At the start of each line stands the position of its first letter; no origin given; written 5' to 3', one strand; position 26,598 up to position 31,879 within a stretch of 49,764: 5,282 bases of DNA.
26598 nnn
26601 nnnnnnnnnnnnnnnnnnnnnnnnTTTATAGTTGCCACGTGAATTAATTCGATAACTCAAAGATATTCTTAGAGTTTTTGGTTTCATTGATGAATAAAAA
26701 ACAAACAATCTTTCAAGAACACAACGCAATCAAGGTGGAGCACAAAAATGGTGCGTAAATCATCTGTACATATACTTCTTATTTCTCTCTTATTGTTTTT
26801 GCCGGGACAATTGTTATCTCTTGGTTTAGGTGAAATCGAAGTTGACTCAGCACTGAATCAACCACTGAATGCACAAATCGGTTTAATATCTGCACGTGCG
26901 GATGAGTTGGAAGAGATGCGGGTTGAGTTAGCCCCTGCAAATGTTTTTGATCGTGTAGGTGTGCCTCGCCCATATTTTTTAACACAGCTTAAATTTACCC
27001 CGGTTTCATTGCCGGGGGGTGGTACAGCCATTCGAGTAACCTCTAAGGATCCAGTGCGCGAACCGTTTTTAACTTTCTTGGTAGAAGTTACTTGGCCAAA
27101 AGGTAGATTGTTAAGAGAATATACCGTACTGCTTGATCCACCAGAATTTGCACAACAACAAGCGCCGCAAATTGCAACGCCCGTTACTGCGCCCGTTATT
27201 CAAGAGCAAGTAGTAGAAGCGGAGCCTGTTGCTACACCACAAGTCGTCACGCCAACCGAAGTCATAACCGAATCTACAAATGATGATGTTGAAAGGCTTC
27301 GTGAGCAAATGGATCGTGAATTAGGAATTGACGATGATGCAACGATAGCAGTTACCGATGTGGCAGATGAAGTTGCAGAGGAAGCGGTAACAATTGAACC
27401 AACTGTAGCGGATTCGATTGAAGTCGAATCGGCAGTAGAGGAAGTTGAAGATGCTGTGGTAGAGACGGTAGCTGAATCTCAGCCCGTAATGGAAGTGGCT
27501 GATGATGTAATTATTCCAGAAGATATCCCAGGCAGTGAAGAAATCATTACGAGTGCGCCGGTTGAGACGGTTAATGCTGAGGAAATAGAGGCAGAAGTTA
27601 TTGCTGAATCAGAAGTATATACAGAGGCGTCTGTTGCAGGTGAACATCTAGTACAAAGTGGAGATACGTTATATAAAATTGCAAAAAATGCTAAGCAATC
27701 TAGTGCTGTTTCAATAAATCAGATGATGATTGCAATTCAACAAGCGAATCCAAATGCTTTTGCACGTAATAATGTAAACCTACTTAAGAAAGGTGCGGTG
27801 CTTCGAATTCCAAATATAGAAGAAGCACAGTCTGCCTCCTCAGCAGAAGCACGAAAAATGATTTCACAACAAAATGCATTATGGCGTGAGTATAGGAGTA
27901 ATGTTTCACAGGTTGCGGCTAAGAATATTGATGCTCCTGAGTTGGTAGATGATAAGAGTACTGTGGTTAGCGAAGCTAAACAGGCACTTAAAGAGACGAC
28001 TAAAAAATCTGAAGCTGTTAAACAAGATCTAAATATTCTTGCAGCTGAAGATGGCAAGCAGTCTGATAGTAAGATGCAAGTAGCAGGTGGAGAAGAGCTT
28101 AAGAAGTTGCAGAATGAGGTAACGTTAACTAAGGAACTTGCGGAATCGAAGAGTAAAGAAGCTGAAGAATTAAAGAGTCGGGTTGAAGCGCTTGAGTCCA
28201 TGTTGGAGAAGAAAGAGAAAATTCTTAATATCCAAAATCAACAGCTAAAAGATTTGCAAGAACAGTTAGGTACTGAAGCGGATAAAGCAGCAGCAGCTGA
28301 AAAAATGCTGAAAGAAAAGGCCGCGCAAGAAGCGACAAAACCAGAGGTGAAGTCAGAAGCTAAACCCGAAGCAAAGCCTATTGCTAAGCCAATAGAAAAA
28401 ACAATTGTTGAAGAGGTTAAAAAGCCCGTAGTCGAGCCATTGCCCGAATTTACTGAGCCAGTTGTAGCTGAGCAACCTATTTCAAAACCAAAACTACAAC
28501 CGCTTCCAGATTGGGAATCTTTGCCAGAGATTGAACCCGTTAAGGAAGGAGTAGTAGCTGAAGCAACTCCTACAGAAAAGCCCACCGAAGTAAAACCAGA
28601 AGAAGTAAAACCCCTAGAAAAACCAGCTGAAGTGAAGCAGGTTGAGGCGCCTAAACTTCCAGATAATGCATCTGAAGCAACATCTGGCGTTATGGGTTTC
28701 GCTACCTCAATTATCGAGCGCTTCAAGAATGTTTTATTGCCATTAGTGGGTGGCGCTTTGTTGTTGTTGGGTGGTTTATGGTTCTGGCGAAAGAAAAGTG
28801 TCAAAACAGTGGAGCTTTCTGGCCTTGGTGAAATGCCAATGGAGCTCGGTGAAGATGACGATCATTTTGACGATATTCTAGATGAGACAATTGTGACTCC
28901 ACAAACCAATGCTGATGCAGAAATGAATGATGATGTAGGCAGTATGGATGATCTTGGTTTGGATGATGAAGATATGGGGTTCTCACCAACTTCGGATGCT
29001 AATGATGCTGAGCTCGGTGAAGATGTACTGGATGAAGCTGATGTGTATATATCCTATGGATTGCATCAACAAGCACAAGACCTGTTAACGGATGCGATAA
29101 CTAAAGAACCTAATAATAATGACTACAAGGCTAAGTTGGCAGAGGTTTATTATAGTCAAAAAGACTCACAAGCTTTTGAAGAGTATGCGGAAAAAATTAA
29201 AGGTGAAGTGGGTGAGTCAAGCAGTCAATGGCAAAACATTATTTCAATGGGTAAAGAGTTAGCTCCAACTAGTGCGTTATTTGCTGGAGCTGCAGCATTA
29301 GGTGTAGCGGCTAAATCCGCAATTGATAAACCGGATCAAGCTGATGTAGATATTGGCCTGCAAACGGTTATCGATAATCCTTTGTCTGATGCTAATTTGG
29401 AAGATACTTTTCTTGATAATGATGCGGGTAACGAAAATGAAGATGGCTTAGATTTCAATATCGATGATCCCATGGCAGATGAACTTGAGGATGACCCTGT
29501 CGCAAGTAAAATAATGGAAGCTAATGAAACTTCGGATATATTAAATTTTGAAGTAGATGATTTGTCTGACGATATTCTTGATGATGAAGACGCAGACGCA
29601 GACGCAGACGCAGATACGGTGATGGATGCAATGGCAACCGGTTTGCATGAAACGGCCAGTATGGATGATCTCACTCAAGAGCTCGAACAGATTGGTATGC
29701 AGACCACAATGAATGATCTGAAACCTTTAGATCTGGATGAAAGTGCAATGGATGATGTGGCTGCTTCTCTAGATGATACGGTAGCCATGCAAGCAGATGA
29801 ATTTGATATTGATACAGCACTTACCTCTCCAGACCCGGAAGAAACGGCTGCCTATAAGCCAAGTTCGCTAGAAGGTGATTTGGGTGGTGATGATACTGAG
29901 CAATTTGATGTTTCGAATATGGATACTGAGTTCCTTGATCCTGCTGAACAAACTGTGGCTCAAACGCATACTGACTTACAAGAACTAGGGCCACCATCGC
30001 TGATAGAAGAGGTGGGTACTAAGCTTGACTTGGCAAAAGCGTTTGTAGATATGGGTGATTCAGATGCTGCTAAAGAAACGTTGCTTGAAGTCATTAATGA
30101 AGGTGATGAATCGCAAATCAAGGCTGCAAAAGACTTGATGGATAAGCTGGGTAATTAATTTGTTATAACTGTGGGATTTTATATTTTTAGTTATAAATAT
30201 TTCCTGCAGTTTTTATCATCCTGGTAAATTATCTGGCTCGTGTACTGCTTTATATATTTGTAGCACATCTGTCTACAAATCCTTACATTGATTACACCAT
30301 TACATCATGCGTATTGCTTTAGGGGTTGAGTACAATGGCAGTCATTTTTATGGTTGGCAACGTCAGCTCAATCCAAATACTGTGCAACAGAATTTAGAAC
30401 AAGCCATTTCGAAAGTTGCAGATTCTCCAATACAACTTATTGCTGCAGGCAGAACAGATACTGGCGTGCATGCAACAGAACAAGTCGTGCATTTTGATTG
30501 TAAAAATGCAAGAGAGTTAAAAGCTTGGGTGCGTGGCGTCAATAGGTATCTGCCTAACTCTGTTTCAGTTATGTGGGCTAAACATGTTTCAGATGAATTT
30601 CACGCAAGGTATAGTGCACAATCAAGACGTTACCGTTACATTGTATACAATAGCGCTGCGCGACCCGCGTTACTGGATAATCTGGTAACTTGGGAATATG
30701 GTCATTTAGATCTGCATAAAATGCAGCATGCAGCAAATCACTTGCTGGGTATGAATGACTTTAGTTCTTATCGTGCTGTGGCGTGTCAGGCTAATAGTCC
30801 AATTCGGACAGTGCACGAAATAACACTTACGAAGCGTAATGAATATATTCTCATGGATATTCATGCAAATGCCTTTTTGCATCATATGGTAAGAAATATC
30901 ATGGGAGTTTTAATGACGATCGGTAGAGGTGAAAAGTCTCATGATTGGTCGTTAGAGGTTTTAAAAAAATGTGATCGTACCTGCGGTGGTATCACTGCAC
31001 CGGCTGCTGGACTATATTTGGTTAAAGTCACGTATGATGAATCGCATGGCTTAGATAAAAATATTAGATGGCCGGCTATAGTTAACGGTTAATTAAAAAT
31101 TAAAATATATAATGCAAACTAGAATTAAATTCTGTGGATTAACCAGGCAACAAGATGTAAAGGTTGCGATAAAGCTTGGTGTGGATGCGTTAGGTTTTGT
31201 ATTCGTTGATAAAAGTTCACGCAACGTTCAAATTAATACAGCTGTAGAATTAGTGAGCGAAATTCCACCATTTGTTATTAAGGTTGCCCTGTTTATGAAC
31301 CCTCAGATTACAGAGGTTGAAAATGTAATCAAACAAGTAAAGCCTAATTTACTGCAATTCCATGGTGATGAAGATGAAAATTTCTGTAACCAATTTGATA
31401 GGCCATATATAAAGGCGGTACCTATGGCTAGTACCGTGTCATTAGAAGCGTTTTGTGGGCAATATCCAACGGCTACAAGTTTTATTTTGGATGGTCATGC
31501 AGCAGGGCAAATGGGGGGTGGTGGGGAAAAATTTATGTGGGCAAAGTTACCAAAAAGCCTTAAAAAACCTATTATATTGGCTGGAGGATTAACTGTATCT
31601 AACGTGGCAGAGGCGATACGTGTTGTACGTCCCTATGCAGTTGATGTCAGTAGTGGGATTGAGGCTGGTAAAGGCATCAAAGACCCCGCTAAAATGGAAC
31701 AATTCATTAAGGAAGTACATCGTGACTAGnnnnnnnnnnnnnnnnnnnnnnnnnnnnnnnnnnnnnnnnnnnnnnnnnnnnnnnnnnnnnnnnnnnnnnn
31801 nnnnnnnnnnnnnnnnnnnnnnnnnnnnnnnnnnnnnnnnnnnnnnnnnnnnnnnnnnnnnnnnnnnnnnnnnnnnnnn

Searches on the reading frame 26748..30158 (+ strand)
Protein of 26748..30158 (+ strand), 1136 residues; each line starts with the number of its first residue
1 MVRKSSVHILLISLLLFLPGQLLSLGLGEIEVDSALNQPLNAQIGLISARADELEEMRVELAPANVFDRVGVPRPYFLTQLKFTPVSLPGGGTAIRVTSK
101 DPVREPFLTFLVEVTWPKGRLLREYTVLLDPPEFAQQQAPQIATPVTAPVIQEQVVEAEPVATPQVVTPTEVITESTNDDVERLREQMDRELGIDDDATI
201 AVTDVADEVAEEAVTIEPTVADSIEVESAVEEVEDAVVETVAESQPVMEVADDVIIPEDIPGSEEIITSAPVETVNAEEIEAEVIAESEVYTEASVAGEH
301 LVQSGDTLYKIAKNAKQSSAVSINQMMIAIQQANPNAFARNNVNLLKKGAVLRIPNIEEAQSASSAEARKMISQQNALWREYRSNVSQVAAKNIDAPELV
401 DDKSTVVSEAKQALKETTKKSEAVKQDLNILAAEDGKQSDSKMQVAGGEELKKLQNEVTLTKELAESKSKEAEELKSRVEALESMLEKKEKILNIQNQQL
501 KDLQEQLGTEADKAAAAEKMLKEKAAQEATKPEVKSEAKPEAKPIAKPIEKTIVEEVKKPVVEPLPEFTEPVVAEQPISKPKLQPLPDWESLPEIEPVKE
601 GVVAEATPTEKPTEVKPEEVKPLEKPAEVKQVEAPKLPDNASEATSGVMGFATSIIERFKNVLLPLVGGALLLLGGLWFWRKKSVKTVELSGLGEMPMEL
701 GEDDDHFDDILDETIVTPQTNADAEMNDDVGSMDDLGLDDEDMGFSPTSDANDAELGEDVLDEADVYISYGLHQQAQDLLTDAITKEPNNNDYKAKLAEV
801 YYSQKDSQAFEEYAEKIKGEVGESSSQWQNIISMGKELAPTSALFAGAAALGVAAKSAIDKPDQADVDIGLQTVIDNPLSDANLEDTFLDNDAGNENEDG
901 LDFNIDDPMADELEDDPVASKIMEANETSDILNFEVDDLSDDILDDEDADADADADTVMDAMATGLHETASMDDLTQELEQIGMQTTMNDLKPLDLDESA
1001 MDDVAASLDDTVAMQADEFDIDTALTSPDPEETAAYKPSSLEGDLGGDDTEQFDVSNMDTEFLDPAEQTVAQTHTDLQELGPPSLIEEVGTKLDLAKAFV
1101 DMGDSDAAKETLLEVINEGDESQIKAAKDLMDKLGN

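Call 39: search_protein_families(library=pfam, proteins=[window:26748-30158:+], max_evalue=0.00001)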
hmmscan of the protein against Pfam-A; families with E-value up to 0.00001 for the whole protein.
window:26748-30158:+ (1136 aa): 2 families
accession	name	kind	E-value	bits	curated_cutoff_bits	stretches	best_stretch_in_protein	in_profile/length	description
PF25800.1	FimV_N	-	1.1e-41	141.7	27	1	25-132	1-108/108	FimV N-terminal domain Ig-like domain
PF14559.12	TPR_19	-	5.8e-07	30.2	25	0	771-830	5-63/68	Tetratricopeptide repeat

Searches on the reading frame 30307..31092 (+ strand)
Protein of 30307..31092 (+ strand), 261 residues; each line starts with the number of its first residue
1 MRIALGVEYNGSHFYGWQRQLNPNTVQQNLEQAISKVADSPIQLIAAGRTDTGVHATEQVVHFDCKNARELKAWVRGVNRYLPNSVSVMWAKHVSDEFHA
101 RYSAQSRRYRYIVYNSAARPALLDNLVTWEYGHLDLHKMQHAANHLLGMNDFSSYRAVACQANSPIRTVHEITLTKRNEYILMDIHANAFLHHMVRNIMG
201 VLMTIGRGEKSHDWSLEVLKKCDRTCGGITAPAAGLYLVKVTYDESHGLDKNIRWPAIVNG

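Call 39: search_protein_families(library=pfam, proteins=[window:30307-31092:+], max_evalue=0.00001)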
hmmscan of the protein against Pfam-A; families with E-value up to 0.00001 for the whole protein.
window:30307-31092:+ (261 aa): 1 family
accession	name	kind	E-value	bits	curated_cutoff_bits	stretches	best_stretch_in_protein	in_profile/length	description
PF01416.25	PseudoU_synth_1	-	8.8e-43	145.6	23.3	2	142-244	1-108/108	tRNA pseudouridine synthase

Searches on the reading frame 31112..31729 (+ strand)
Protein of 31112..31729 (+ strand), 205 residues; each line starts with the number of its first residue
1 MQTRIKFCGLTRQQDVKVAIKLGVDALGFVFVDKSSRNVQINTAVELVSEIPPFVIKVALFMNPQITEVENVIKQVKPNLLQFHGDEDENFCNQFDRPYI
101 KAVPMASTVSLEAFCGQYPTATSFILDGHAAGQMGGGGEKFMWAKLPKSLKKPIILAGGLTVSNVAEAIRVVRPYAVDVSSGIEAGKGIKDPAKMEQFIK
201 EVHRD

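Call 39: search_protein_families(library=pfam, proteins=[window:31112-31729:+], max_evalue=0.00001)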
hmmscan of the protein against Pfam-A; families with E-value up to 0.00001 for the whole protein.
window:31112-31729:+ (205 aa): 1 family
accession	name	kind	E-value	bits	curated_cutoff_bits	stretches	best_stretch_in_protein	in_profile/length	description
PF00697.28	PRAI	-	1.1e-45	156.2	22.7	1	6-200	2-192/193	N-(5'phosphoribosyl)anthranilate (PRA) isomerase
